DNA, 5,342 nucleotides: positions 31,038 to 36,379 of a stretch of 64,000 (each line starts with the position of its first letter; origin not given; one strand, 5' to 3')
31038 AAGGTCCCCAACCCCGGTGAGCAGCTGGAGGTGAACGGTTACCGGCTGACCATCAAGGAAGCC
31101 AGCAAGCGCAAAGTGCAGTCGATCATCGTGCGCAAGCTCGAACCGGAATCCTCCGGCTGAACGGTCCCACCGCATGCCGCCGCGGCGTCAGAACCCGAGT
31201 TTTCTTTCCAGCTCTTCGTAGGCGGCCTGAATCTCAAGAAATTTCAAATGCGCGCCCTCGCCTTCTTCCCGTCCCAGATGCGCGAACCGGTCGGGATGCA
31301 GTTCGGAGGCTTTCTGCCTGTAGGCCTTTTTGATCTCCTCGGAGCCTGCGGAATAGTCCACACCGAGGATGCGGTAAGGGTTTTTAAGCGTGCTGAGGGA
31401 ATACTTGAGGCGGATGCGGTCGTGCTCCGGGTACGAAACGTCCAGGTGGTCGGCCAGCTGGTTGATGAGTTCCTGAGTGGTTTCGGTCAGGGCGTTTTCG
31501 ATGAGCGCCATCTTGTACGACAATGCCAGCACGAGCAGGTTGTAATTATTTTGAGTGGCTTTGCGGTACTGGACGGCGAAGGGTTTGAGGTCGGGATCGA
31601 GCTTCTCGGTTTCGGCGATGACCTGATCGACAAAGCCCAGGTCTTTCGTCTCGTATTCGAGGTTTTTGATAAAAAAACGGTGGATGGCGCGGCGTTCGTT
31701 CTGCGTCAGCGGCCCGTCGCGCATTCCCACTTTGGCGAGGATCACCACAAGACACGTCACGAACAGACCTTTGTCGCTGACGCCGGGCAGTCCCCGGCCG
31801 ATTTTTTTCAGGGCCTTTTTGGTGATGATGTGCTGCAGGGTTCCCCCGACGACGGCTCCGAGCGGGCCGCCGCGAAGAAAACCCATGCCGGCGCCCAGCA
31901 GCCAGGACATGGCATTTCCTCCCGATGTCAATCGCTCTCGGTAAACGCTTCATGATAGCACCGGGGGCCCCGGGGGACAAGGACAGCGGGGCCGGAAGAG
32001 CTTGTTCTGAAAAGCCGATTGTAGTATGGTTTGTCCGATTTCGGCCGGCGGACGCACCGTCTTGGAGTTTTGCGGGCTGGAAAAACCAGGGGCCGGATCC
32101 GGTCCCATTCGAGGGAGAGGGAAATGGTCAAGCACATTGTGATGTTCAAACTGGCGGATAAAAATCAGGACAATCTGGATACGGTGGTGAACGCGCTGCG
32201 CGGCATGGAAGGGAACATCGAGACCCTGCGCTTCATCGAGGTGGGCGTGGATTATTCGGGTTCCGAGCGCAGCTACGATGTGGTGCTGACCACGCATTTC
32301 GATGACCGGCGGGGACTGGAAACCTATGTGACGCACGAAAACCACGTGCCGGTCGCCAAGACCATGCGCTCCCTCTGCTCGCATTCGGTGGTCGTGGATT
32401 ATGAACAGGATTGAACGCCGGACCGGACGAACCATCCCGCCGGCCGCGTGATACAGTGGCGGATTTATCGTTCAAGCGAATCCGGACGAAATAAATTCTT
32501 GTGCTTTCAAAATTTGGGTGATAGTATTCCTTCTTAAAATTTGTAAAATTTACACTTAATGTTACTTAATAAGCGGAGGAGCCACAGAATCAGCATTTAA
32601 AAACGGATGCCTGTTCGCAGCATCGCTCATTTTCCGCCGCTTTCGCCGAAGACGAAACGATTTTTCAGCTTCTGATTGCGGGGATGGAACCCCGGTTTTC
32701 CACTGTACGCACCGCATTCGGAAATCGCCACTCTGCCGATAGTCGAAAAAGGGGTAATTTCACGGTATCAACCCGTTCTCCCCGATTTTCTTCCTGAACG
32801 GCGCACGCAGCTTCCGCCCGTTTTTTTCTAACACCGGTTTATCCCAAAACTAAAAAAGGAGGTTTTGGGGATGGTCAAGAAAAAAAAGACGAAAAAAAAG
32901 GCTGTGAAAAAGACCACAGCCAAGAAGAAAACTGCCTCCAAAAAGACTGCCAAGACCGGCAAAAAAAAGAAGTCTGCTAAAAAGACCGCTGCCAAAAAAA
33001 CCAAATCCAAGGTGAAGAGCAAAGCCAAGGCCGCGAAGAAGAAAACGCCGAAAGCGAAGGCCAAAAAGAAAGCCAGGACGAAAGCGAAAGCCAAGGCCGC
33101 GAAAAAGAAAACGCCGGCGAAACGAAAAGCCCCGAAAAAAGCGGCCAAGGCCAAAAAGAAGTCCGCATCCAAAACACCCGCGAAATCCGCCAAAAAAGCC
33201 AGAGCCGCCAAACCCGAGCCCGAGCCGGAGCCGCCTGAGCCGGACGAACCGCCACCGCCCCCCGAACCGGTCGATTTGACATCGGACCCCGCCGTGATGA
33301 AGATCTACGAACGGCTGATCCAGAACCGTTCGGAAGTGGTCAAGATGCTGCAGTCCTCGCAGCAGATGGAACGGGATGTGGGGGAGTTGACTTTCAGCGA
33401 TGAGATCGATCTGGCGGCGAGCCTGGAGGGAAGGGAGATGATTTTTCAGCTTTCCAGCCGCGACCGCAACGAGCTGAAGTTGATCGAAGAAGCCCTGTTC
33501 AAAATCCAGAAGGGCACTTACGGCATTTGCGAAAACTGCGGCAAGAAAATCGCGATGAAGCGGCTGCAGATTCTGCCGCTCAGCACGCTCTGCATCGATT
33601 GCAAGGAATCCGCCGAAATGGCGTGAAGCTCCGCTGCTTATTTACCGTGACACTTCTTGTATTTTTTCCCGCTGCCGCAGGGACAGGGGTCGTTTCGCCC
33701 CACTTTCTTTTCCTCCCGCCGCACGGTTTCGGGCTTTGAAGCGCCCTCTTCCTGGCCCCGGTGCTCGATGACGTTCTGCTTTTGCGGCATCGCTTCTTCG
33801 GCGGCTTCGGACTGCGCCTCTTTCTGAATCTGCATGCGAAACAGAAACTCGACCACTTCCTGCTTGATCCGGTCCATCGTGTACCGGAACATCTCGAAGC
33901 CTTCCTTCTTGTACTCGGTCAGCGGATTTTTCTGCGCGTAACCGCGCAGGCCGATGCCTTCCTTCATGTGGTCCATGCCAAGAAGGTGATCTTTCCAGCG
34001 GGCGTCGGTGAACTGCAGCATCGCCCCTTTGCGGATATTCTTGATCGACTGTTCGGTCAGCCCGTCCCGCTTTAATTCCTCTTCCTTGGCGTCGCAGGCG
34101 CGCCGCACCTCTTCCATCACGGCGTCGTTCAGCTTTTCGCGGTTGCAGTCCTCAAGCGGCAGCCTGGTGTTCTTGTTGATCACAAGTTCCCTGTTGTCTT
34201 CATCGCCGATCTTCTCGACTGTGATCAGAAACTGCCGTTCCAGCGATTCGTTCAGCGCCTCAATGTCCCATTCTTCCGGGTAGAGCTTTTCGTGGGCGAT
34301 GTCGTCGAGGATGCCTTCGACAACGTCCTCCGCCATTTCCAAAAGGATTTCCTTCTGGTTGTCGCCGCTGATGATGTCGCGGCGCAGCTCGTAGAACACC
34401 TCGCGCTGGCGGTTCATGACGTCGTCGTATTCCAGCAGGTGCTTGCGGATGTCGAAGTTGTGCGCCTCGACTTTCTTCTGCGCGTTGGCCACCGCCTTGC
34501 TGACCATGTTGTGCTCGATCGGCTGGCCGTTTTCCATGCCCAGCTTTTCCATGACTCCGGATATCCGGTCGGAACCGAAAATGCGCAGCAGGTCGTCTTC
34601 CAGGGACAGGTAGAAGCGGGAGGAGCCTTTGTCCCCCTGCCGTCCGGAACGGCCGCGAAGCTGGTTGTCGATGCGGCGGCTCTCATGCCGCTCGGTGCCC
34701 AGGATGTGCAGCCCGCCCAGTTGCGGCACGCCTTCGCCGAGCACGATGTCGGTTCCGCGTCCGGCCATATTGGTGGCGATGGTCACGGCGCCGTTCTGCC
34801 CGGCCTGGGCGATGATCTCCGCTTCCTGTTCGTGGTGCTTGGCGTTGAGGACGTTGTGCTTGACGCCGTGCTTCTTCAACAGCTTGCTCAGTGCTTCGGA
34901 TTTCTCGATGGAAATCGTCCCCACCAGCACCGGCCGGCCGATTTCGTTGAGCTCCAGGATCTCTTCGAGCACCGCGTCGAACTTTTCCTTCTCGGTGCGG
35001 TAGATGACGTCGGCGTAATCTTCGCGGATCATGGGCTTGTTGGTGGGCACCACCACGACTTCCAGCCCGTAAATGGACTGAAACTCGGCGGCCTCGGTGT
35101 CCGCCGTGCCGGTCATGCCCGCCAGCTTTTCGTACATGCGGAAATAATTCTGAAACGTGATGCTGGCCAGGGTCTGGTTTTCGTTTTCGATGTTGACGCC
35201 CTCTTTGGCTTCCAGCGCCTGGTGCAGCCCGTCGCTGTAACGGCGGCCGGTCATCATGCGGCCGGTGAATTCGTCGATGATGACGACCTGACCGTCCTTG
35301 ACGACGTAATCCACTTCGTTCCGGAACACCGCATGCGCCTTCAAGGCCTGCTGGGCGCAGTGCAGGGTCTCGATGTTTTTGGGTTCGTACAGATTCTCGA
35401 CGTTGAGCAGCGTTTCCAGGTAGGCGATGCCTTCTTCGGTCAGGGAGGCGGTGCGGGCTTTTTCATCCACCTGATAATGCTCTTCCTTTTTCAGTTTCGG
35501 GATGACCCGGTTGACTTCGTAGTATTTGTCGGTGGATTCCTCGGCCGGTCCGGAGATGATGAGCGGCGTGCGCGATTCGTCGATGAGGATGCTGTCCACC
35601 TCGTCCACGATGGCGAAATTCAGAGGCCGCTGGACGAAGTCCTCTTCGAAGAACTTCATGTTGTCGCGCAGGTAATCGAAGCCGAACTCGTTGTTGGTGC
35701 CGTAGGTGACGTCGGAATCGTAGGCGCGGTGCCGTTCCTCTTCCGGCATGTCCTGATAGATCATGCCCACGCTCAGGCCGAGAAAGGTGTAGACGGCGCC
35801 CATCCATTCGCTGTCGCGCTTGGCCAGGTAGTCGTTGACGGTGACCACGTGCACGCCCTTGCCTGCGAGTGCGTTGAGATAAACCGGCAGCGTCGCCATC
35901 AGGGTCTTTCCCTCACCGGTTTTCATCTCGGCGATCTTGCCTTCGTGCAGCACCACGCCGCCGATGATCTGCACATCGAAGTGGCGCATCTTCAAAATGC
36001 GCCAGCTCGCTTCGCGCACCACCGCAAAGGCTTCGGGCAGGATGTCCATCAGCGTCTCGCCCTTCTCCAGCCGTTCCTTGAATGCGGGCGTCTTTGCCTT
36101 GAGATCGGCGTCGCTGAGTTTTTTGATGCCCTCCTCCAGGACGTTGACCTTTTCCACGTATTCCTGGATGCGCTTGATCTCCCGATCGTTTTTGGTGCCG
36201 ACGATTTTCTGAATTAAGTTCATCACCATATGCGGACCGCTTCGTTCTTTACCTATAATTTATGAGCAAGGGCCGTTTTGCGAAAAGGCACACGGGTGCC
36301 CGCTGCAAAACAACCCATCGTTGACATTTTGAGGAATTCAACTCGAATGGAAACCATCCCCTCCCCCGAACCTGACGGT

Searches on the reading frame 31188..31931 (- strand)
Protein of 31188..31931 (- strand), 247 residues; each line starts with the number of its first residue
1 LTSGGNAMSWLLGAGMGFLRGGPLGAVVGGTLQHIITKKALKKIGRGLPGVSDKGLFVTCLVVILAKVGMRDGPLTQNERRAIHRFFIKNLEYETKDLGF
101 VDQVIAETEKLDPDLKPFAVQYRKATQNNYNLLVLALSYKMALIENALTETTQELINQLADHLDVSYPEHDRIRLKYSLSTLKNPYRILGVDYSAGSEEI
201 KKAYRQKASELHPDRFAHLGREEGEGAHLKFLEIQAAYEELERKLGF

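Call 57: search_protein_families(library=pfam, proteins=[window:31188-31931:-], max_evalue=0.001)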
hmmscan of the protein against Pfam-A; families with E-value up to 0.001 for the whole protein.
window:31188-31931:- (247 aa): 2 families
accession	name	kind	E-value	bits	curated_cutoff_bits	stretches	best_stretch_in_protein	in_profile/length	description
PF00226.36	DnaJ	-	1.7e-13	50.9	27.8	1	184-242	1-54/63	DnaJ domain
PF05099.18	TerB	-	7.4e-07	29.9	24.4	1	61-174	4-117/118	Tellurite resistance protein TerB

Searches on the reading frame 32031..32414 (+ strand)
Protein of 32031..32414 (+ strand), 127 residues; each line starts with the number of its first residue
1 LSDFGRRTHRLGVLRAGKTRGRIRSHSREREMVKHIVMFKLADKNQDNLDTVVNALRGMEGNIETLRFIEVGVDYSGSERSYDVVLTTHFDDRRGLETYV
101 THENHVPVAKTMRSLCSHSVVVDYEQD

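Call 57: search_protein_families(library=pfam, proteins=[window:32031-32414:+], max_evalue=0.001)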
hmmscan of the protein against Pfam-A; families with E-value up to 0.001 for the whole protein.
window:32031-32414:+ (127 aa): 1 family
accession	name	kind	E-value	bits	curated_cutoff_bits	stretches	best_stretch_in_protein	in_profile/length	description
PF07876.18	Dabb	-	3.5e-23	82.5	25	1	33-125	1-95/96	Stress responsive A/B Barrel Domain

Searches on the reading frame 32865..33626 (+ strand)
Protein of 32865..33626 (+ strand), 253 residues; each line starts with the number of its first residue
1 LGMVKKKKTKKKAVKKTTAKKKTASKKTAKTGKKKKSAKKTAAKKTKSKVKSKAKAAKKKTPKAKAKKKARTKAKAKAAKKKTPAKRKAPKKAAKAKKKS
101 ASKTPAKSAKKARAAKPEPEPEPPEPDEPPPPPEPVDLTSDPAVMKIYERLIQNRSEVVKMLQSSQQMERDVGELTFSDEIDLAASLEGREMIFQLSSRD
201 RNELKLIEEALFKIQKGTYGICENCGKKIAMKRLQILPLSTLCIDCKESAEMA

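Call 57: search_protein_families(library=pfam, proteins=[window:32865-33626:+], max_evalue=0.001)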
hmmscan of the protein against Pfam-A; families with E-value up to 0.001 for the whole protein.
window:32865-33626:+ (253 aa): 1 family
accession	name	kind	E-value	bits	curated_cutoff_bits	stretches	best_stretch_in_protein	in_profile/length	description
PF01258.23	zf-dskA_traR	-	2.2e-12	47.2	24.9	1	217-251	1-35/36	Prokaryotic dksA/traR C4-type zinc finger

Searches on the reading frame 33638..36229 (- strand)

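Call 57: search_protein_families(library=pfam, proteins=[window:33638-36229:-], max_evalue=0.001)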
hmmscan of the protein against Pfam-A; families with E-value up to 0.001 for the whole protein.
window:33638-36229:- (863 aa): 7 families
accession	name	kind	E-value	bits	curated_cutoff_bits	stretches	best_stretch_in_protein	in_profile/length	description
PF07517.20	SecA_DEAD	-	2.2e-134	447.7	24.6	1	7-384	2-290/290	SecA DEAD-like domain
PF21090.3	P-loop_SecA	-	2.2e-82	276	27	2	399-499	1-101/205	SecA P-loop domain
PF07516.18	SecA_SW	-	6.2e-67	226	26.7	1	570-800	1-200/200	SecA Wing and Scaffold domain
PF01043.26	SecA_PP_bind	-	6.8e-44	149.4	23.5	1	232-340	2-110/110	SecA preprotein cross-linking domain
PF02810.21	SEC-C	-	2.9e-10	40.2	20.4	1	845-863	1-19/19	SEC-C motif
PF00270.35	DEAD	-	8.3e-06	26.1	26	1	99-217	18-132/167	DEAD/DEAH box helicase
PF00271.37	Helicase_C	-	2e-05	25.2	23.5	1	416-532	2-110/110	Helicase conserved C-terminal domain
